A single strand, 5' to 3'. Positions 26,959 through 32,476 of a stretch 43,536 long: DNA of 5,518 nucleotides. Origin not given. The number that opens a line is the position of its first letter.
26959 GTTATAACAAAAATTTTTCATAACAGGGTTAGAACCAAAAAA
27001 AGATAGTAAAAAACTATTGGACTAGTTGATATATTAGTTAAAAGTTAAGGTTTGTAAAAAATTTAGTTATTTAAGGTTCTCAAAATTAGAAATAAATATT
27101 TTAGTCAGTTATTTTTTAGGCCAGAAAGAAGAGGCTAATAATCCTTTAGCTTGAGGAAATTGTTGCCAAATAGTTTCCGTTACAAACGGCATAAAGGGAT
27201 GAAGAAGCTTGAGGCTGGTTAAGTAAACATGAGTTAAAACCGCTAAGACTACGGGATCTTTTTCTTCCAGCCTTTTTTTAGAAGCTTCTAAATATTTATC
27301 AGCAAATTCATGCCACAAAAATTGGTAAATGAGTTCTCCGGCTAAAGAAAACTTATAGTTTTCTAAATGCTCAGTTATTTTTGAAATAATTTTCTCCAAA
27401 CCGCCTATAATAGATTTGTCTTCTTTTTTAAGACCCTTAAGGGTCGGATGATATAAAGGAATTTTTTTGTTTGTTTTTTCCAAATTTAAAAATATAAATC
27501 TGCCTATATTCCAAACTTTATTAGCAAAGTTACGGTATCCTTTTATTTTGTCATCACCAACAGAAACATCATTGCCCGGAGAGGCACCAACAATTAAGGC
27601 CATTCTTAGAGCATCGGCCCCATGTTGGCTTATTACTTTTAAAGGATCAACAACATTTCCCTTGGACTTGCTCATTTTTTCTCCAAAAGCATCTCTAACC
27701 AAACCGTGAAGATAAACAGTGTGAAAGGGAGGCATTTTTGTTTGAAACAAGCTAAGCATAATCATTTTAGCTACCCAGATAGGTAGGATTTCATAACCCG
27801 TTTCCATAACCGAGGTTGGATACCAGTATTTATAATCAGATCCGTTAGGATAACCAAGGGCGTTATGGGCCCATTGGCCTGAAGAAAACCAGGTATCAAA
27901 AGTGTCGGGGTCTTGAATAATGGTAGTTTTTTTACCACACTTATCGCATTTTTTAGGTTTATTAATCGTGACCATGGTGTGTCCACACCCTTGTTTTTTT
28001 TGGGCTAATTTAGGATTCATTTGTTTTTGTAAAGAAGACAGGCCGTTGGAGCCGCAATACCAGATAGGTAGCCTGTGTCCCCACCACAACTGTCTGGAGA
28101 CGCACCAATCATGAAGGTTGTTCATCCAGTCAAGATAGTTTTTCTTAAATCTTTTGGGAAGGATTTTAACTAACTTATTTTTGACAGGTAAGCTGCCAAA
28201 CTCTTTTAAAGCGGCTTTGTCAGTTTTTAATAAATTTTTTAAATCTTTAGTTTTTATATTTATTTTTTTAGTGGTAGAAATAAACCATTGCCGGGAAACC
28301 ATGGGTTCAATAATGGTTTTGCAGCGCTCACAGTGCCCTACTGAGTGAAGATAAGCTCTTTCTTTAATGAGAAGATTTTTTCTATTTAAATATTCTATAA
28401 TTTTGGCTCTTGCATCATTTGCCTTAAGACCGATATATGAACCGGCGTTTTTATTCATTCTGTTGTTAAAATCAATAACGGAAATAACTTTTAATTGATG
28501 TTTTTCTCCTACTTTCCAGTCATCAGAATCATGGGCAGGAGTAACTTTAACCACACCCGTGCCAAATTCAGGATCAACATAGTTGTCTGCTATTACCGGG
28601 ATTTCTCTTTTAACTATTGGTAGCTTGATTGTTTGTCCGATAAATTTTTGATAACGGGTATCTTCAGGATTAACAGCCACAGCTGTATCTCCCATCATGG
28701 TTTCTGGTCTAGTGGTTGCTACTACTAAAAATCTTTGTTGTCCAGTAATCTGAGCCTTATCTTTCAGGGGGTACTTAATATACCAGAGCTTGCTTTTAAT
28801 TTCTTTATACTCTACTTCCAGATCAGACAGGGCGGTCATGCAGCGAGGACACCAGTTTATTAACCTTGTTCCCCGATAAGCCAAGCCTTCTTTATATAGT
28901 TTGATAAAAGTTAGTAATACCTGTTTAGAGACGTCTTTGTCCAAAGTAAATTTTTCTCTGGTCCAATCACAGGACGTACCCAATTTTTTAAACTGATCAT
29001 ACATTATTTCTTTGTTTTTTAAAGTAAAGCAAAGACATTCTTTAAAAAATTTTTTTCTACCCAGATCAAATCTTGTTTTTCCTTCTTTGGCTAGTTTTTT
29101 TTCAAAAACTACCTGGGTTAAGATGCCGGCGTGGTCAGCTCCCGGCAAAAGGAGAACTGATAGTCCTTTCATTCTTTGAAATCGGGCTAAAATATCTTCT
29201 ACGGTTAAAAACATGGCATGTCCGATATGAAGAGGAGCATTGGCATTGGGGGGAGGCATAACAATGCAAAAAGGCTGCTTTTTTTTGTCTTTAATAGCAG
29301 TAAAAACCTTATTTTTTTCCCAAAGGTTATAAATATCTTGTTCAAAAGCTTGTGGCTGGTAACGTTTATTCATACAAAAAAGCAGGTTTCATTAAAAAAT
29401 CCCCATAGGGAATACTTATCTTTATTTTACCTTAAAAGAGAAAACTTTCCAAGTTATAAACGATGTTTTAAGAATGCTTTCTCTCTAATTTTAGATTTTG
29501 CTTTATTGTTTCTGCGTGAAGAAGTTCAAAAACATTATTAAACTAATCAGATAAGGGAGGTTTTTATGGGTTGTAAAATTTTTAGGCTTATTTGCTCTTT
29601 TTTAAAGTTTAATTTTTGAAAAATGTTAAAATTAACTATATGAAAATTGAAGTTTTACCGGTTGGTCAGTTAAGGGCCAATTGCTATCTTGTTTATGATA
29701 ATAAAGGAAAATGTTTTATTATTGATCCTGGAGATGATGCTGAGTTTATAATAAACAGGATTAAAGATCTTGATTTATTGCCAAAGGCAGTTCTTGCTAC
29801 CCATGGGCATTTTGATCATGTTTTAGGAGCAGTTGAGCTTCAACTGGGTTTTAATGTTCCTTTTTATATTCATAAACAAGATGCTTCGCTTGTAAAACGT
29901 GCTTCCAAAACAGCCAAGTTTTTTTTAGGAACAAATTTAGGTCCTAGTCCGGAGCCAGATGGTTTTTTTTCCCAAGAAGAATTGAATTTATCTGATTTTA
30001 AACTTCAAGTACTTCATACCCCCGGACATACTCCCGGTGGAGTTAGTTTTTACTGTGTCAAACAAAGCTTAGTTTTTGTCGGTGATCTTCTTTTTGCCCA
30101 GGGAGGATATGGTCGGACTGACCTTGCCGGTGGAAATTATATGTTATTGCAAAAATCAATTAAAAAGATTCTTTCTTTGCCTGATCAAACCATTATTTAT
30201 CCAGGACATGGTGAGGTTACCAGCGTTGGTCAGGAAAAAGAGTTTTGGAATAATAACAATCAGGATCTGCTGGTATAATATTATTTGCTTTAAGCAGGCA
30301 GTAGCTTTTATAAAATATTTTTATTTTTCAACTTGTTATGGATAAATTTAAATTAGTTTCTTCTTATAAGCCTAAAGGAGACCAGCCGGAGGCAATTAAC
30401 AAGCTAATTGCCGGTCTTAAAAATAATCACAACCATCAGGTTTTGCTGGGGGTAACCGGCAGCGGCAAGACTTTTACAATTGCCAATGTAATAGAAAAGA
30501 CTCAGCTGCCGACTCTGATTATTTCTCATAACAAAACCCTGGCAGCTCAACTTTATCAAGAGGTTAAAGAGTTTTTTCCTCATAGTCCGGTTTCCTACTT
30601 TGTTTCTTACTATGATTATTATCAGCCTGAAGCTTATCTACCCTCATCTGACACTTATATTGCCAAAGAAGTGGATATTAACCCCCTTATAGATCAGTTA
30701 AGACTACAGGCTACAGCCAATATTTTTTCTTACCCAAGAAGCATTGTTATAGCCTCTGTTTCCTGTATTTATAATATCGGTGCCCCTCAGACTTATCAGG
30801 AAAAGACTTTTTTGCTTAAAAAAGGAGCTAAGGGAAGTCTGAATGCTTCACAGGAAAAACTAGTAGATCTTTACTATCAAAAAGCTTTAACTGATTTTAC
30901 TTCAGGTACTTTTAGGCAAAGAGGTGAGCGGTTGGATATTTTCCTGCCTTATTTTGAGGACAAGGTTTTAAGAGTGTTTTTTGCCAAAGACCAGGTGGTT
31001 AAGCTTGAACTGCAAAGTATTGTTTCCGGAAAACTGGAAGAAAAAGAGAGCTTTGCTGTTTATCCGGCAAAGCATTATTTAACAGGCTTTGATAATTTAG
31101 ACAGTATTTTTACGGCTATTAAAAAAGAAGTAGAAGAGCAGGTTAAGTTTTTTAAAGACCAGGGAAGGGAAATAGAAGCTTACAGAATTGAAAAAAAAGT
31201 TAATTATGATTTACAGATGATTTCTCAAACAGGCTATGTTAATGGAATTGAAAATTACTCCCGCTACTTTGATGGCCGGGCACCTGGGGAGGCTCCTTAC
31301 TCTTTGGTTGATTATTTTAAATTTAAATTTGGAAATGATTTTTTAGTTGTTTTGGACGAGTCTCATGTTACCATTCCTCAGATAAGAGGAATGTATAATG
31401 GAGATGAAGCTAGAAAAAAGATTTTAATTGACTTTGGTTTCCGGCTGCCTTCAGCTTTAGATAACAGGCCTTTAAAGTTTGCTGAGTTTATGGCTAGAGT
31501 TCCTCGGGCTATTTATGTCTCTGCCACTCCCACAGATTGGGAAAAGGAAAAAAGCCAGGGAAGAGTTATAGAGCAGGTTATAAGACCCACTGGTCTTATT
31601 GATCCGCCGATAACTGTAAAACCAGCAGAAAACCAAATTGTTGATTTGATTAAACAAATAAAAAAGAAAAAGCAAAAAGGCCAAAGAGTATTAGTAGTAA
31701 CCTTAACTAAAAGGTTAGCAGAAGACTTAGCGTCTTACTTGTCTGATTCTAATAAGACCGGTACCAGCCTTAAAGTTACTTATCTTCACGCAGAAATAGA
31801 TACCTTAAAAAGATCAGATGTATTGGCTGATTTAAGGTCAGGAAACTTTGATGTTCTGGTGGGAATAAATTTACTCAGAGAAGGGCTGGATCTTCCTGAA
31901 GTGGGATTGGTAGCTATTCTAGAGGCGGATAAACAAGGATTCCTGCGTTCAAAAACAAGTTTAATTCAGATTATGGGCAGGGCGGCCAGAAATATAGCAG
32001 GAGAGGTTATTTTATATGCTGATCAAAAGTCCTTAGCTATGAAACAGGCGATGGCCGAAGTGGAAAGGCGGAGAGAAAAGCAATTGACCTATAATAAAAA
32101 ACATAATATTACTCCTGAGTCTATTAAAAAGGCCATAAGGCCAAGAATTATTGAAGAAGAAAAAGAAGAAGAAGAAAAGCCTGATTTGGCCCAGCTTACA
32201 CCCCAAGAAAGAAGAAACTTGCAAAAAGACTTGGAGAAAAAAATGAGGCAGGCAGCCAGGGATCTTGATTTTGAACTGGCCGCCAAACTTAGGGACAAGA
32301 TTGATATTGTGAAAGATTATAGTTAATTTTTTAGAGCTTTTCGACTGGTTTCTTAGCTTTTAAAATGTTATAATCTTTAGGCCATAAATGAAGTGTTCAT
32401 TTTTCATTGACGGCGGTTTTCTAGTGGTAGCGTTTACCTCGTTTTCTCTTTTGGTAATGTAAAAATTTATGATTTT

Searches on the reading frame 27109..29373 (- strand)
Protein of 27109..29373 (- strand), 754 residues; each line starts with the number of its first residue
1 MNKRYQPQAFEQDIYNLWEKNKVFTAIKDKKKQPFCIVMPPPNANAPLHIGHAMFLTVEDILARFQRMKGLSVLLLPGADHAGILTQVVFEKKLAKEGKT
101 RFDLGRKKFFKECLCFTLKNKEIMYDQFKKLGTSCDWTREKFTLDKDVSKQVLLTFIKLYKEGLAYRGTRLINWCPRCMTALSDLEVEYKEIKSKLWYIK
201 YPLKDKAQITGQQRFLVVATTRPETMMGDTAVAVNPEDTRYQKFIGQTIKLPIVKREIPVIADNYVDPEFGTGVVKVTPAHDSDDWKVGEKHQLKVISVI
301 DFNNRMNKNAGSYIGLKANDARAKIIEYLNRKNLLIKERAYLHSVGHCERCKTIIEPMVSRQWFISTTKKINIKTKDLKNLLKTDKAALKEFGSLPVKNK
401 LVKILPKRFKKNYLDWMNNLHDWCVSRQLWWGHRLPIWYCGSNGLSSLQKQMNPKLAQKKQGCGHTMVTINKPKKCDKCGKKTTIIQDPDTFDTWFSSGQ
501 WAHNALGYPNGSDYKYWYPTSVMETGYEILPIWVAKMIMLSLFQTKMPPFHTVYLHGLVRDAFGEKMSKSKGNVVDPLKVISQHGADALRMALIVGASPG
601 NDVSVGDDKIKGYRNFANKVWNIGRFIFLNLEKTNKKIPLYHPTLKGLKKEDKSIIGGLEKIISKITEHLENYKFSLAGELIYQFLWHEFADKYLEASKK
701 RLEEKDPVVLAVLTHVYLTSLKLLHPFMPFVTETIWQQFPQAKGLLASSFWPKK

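Call 7: search_protein_families(library=pfam, proteins=[window:27109-29373:-], max_evalue=0.001)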
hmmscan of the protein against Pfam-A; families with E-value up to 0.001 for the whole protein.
window:27109-29373:- (754 aa): 4 families
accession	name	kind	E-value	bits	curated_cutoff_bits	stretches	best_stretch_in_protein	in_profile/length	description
PF00133.28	tRNA-synt_1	-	5e-122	408.1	22.7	1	14-604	2-412/414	tRNA synthetases class I (I, L, M and V)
PF08264.19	Anticodon_1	-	1.6e-27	96.6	25.1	1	652-753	1-106/148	Anticodon-binding domain of tRNA ligase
PF09334.17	tRNA-synt_1g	-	2.4e-20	73.1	20.1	2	39-188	5-136/391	tRNA synthetases class I (M)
PF13603.12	tRNA-synt_1_2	-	1.7e-12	47.7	25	1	245-307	85-147/185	Leucyl-tRNA synthetase, editing domain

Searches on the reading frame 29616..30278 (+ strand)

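Call 7: search_protein_families(library=pfam, proteins=[window:29616-30278:+], max_evalue=0.001)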
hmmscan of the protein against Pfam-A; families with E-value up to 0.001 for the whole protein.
window:29616-30278:+ (220 aa): 3 families
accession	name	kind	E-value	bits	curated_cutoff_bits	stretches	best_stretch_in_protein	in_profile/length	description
PF00753.33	Lactamase_B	-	6.5e-30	105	22.7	1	17-198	2-196/196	Metallo-beta-lactamase superfamily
PF12706.13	Lactamase_B_2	-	0.00054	20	27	1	56-97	31-74/200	Beta-lactamase superfamily domain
PF19583.5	ODP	-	0.00078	19.8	27.2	0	20-161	2-139/194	ODP family beta lactamase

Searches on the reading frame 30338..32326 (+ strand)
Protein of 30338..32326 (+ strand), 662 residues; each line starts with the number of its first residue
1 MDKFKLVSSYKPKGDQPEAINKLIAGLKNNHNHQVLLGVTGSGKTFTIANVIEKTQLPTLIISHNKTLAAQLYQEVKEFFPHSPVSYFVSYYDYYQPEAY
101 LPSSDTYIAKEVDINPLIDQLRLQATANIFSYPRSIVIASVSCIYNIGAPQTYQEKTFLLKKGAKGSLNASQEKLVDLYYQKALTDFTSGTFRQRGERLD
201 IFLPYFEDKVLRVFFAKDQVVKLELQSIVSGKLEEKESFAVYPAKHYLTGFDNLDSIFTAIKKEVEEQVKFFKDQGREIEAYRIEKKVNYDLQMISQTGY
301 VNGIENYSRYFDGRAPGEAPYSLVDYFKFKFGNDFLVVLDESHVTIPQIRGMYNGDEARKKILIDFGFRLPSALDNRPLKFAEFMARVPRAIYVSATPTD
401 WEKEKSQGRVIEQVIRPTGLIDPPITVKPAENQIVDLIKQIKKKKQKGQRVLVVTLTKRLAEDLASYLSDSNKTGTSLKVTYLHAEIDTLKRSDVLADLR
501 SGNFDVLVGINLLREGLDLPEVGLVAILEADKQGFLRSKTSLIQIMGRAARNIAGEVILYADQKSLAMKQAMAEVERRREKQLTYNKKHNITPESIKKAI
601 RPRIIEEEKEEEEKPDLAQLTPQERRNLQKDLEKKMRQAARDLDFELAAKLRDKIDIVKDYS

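Call 7: search_protein_families(library=pfam, proteins=[window:30338-32326:+], max_evalue=0.001)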
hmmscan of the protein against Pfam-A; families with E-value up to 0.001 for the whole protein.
window:30338-32326:+ (662 aa): 6 families
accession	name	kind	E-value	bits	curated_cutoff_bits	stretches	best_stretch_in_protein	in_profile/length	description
PF00271.37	Helicase_C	-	4.8e-19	69.1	23.5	1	437-552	6-109/110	Helicase conserved C-terminal domain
PF12344.14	UvrB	-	2.8e-17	62.7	27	1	559-601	1-43/43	Ultra-violet resistance protein B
PF17757.6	UvrB_inter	-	2.5e-16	60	22.9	1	160-247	3-91/91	UvrB interaction domain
PF04851.21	ResIII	-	3.1e-12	47.1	22.5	1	11-83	3-80/164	Type III restriction enzyme, res subunit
PF00270.35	DEAD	-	1.4e-09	38.3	26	1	16-83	4-72/167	DEAD/DEAH box helicase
PF02151.25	UVR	-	9.1e-09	35.2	21.5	1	627-655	2-30/36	UvrB/uvrC motif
